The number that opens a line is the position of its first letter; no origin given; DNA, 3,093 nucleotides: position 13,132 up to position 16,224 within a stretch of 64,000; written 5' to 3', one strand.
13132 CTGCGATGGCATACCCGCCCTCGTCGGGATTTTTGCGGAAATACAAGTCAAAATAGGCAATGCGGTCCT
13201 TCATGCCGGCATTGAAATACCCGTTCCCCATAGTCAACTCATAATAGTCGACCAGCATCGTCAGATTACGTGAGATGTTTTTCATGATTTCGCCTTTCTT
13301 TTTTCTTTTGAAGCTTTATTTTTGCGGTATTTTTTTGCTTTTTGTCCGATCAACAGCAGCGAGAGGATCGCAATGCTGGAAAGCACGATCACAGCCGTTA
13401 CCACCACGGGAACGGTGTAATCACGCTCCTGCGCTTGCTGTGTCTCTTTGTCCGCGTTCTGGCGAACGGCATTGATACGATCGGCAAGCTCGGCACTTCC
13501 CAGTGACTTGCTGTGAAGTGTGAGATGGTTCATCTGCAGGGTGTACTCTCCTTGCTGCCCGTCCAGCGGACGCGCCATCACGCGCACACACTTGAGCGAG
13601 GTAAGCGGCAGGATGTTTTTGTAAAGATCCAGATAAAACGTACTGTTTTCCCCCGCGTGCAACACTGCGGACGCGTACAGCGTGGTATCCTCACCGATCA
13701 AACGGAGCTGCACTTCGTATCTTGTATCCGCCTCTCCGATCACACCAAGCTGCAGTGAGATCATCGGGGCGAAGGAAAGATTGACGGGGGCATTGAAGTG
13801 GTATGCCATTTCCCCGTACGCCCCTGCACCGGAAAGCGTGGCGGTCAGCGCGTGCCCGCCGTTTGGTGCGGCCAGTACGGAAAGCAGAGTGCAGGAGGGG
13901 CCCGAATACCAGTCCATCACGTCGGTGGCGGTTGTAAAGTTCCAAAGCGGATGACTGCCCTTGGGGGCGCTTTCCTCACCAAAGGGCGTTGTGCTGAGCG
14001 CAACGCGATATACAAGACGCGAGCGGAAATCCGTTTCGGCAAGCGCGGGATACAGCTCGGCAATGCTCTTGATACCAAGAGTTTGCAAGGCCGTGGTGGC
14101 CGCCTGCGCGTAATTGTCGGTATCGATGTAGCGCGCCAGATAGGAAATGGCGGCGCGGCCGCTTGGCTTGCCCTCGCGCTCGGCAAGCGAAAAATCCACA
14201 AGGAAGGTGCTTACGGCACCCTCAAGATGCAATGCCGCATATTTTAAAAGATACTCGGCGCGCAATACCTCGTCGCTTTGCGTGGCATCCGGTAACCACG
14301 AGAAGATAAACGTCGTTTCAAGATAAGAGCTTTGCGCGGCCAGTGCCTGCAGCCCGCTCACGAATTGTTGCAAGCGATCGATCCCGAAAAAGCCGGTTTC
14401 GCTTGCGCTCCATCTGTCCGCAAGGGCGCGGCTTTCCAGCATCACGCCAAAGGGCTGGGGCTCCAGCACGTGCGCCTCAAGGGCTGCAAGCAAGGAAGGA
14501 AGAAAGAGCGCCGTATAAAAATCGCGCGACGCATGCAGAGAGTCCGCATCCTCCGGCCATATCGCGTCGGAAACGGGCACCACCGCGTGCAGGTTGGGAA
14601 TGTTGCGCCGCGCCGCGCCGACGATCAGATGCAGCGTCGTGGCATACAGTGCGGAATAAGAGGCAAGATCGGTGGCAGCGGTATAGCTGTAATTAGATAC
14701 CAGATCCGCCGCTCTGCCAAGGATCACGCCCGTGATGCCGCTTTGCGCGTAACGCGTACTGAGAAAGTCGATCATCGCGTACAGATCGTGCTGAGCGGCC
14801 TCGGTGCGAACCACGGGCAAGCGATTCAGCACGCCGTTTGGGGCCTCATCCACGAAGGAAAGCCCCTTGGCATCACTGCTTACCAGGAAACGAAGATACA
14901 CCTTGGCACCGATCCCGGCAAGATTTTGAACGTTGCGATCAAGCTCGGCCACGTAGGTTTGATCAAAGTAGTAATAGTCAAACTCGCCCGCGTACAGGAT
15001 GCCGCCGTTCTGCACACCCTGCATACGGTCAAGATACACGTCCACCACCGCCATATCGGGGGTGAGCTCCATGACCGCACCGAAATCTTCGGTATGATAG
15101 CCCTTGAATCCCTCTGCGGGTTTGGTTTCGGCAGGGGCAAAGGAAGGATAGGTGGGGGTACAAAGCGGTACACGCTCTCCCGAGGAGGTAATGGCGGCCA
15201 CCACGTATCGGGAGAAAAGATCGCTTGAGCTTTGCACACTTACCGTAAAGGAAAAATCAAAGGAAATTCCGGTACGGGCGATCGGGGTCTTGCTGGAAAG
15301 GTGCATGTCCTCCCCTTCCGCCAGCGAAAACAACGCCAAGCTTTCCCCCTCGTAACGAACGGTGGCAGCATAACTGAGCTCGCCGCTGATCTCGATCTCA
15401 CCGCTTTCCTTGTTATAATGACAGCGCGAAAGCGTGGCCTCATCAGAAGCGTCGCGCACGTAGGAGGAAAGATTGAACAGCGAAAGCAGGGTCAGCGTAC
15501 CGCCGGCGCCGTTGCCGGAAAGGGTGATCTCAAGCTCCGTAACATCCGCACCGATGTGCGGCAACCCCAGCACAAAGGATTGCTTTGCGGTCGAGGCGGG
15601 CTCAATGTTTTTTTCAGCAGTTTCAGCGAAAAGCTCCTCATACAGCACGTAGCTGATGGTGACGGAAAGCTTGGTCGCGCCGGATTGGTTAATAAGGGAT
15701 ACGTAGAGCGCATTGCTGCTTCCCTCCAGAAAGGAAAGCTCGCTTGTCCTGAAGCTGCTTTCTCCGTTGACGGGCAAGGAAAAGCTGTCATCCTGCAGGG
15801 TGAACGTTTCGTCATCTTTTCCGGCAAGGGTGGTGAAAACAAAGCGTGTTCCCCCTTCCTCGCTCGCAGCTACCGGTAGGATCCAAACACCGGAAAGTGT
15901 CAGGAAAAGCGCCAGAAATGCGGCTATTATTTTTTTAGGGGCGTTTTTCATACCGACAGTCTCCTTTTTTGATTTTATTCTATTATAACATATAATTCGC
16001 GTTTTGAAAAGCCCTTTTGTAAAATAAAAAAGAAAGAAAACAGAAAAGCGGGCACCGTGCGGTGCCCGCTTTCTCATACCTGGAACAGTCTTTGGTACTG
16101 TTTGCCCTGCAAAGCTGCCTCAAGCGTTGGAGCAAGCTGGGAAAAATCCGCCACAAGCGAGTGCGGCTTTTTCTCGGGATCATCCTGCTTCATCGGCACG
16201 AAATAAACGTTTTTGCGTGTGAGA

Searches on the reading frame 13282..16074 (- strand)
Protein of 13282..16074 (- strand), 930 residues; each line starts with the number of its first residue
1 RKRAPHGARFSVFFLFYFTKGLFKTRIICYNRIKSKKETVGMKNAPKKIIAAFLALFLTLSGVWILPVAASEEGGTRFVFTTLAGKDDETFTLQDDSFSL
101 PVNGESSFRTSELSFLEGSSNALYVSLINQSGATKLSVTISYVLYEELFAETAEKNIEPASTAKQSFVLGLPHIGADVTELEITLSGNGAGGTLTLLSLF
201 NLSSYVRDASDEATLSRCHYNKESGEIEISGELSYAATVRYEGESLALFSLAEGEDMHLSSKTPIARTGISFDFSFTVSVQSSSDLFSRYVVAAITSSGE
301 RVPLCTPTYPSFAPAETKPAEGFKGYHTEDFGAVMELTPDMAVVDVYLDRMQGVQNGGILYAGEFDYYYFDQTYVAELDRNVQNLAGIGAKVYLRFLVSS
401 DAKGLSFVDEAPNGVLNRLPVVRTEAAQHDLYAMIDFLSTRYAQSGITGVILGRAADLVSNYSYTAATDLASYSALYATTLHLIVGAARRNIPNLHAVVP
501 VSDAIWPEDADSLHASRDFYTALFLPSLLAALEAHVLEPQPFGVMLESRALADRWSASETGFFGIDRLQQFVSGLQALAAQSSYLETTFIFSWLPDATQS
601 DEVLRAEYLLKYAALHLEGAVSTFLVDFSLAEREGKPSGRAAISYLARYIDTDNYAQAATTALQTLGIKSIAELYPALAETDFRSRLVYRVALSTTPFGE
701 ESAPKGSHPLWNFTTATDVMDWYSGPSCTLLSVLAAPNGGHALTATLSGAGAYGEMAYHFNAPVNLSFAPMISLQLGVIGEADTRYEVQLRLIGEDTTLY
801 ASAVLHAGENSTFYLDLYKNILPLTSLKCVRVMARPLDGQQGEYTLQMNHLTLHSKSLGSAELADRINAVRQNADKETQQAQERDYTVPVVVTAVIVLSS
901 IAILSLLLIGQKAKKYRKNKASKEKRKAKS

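Call 75: search_protein_families(library=pfam, proteins=[window:13282-16074:-], max_evalue=0.00001)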
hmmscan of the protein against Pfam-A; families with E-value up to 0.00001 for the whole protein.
window:13282-16074:- (930 aa): 1 family
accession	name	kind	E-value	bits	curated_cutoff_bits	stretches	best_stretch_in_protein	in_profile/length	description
PF18989.5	DUF5722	-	9.7e-14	51.5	30.5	1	319-519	4-215/393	Family of unknown function (DUF5722)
